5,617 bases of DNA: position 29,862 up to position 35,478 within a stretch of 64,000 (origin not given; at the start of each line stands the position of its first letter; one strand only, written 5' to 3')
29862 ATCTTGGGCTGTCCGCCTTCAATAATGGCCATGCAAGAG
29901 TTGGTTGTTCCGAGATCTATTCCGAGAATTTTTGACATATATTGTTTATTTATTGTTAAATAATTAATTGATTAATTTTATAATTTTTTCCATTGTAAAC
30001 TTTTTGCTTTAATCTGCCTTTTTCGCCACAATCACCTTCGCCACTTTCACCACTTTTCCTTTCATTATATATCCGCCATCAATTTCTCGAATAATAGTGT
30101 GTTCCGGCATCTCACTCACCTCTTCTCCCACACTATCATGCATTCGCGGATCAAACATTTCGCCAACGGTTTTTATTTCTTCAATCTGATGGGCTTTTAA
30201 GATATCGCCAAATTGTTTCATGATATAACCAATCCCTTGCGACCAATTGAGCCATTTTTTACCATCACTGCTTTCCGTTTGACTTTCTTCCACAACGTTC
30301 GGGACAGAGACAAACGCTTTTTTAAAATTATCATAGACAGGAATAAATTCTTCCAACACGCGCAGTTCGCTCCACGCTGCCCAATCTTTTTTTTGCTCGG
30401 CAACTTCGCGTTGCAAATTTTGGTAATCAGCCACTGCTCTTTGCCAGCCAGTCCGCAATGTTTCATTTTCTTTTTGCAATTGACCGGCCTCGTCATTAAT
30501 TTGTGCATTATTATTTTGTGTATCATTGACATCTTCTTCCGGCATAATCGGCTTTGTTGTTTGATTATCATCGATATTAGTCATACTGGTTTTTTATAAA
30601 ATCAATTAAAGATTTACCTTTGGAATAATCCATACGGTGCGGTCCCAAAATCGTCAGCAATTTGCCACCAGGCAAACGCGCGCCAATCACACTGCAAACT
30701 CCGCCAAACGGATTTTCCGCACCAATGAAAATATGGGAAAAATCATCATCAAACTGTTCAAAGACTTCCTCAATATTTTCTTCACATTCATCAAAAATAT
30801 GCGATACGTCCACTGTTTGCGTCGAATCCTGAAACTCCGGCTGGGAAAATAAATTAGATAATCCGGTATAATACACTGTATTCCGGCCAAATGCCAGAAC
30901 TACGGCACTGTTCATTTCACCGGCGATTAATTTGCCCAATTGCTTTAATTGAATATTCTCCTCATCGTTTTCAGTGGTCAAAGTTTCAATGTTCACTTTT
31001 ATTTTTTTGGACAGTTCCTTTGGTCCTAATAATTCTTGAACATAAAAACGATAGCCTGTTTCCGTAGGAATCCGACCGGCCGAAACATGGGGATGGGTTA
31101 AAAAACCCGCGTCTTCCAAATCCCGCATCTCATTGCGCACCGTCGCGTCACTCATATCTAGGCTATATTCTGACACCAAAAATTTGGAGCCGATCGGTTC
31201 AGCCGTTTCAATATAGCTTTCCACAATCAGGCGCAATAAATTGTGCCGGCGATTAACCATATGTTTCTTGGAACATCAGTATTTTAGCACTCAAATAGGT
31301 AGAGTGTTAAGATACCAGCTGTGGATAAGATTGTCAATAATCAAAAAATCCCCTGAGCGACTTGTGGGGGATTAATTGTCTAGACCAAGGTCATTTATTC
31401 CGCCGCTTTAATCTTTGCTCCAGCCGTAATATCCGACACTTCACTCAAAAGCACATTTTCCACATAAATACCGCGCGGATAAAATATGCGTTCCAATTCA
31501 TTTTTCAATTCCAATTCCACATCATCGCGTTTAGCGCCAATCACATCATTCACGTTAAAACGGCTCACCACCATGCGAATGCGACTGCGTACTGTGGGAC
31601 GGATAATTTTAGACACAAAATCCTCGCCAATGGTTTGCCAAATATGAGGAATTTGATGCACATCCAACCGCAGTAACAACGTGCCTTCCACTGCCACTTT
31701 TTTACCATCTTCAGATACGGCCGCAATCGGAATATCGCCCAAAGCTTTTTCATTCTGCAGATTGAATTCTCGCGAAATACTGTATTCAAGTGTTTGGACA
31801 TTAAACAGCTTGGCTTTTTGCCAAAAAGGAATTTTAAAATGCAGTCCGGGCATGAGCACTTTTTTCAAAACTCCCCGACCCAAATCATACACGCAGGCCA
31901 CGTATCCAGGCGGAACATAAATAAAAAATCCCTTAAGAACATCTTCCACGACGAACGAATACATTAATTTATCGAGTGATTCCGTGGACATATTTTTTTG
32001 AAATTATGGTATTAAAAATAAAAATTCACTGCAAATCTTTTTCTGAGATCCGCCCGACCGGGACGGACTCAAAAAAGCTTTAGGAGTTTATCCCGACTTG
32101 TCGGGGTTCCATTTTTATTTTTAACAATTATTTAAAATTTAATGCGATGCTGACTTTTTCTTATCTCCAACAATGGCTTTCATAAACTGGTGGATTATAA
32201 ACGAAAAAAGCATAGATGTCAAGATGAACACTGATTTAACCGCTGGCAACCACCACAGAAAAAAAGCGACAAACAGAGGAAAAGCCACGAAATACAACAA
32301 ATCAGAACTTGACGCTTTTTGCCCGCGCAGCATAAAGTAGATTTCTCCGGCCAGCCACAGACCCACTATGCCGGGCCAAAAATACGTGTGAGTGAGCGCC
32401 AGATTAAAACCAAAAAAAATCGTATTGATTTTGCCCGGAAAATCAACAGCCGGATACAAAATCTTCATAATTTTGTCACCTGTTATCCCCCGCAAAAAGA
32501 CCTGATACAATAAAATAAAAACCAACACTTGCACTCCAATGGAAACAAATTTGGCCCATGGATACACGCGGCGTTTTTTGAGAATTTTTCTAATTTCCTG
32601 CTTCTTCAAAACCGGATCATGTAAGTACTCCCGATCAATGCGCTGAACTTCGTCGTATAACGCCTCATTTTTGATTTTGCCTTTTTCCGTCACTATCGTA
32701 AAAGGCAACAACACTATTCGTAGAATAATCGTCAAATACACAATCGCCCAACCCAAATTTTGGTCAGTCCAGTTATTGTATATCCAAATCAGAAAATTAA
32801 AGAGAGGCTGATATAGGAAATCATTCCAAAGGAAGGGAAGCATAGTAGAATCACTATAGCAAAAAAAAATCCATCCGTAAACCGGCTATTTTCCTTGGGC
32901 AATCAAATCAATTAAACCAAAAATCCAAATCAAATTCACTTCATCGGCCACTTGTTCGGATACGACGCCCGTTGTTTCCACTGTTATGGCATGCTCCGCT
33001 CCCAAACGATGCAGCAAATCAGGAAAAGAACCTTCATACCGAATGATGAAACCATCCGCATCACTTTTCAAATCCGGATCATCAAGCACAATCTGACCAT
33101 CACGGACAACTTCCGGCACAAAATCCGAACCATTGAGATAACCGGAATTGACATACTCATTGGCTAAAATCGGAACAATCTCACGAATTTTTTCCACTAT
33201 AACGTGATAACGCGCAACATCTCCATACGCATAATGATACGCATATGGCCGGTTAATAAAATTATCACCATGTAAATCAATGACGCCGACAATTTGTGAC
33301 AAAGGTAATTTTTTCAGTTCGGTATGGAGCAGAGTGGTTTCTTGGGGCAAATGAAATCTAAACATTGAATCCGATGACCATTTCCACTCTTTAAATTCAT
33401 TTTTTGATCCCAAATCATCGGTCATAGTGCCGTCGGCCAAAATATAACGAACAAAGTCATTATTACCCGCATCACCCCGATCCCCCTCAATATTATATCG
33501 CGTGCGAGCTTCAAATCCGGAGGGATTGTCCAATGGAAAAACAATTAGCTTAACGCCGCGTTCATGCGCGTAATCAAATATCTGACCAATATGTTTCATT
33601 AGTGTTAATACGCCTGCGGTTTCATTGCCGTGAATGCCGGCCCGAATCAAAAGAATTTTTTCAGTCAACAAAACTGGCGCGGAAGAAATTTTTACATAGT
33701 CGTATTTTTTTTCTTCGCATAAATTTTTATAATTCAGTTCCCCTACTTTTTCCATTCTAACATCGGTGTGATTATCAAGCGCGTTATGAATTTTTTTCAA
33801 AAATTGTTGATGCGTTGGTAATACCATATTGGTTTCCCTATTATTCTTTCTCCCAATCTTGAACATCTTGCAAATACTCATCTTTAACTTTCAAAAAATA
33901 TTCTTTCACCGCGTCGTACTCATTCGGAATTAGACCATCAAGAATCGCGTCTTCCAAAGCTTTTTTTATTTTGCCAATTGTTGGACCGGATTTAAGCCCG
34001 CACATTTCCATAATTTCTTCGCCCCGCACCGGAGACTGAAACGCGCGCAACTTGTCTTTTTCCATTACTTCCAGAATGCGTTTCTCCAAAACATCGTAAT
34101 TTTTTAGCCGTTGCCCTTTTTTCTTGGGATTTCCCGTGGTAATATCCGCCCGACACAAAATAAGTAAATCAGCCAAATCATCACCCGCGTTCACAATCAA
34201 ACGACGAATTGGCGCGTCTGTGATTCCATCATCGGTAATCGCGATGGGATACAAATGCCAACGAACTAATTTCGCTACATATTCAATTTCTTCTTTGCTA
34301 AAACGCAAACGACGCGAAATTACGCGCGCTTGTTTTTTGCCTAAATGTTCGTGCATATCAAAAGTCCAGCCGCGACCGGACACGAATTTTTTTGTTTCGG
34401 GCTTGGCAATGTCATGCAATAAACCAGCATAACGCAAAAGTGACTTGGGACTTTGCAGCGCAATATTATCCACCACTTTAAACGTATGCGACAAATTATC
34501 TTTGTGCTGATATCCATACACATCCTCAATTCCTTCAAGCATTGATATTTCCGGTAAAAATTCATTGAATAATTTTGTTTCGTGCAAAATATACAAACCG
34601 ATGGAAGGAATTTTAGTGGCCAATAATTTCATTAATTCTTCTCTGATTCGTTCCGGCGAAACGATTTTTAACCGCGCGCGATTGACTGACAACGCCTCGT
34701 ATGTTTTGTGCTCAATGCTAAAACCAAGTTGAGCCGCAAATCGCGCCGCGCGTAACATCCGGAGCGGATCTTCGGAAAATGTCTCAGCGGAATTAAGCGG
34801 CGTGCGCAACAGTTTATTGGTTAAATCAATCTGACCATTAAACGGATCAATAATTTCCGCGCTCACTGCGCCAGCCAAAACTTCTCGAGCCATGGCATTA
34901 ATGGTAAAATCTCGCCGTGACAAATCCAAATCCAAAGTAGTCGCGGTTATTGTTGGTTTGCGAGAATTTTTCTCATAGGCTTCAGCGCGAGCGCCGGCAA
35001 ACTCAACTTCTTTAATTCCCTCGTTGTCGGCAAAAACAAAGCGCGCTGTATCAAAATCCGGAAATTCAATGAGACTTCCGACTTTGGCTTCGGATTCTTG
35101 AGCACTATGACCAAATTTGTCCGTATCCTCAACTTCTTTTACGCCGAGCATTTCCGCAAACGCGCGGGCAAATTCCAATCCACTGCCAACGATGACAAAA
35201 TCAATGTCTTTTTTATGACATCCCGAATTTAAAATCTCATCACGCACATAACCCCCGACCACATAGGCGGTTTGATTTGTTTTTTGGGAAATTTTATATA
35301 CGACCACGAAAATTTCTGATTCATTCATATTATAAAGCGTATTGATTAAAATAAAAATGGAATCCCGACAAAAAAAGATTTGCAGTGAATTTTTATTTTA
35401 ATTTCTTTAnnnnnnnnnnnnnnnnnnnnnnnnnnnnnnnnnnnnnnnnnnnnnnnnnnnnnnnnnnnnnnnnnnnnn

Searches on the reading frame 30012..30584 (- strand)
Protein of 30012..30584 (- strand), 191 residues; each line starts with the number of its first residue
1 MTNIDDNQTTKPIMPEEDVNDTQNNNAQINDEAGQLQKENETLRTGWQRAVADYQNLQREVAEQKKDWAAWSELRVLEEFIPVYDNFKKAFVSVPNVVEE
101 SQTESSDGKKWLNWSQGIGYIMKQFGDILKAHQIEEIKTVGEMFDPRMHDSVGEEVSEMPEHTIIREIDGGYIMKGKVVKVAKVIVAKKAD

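Call 22: search_protein_families(library=pfam, proteins=[window:30012-30584:-], max_evalue=0.0001)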
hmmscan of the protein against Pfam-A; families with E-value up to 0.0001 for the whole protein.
window:30012-30584:- (191 aa): 1 family
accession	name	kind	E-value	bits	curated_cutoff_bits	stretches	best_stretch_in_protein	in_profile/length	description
PF01025.24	GrpE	-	1.2e-32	113.3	25.8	1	17-188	4-165/165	GrpE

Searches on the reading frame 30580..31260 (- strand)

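Call 22: search_protein_families(library=pfam, proteins=[window:30580-31260:-], max_evalue=0.0001)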
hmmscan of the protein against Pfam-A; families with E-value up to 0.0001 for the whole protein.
window:30580-31260:- (227 aa): 1 family
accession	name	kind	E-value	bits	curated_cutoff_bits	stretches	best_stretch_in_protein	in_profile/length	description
PF01628.27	HrcA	-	2.8e-14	54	22.2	1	95-214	95-213/215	HrcA protein C terminal domain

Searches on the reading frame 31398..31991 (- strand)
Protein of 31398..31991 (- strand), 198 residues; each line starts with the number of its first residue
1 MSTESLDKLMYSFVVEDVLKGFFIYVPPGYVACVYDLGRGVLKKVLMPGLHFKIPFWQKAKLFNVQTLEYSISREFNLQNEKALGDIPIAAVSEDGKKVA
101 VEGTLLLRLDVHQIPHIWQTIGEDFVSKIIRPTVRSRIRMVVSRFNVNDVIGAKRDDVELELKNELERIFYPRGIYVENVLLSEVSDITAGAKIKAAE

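Call 22: search_protein_families(library=pfam, proteins=[window:31398-31991:-], max_evalue=0.0001)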
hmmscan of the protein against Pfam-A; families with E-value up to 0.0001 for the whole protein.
window:31398-31991:- (198 aa): 1 family
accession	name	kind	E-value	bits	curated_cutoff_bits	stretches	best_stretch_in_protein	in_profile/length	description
PF01145.31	Band_7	-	2.7e-23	83.3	23.6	1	26-185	3-145/176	SPFH domain / Band 7 family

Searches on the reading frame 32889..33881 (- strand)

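Call 22: search_protein_families(library=pfam, proteins=[window:32889-33881:-], max_evalue=0.0001)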
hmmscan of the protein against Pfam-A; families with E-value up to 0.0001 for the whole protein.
window:32889-33881:- (331 aa): 1 family
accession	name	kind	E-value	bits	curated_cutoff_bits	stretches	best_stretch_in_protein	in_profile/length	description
PF24827.1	AstE_AspA_cat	-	1.7e-08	34.7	25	1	77-130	5-56/192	Succinylglutamate desuccinylase/Aspartoacylase catalytic domain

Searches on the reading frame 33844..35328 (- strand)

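Call 26: search_protein_families(library=pfam, proteins=[window:33844-35328:-], max_evalue=0.0001)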
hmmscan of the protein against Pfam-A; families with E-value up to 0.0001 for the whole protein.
window:33844-35328:- (495 aa): 4 families
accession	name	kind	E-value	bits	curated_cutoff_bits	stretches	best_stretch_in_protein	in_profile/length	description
PF01743.26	PolyA_pol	-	5.5e-21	75.6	23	1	21-175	1-126/126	Poly A polymerase head domain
PF12627.12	PolyA_pol_RNAbd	-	7.5e-17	61.3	22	1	202-261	1-60/64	Probable RNA and SrmB- binding site of polymerase A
PF01966.28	HD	-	5.1e-07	30.4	22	1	281-395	4-111/116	HD domain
PF13735.12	tRNA_NucTran2_2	-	2.4e-06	28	27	0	434-476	105-147/149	tRNA nucleotidyltransferase domain 2 putative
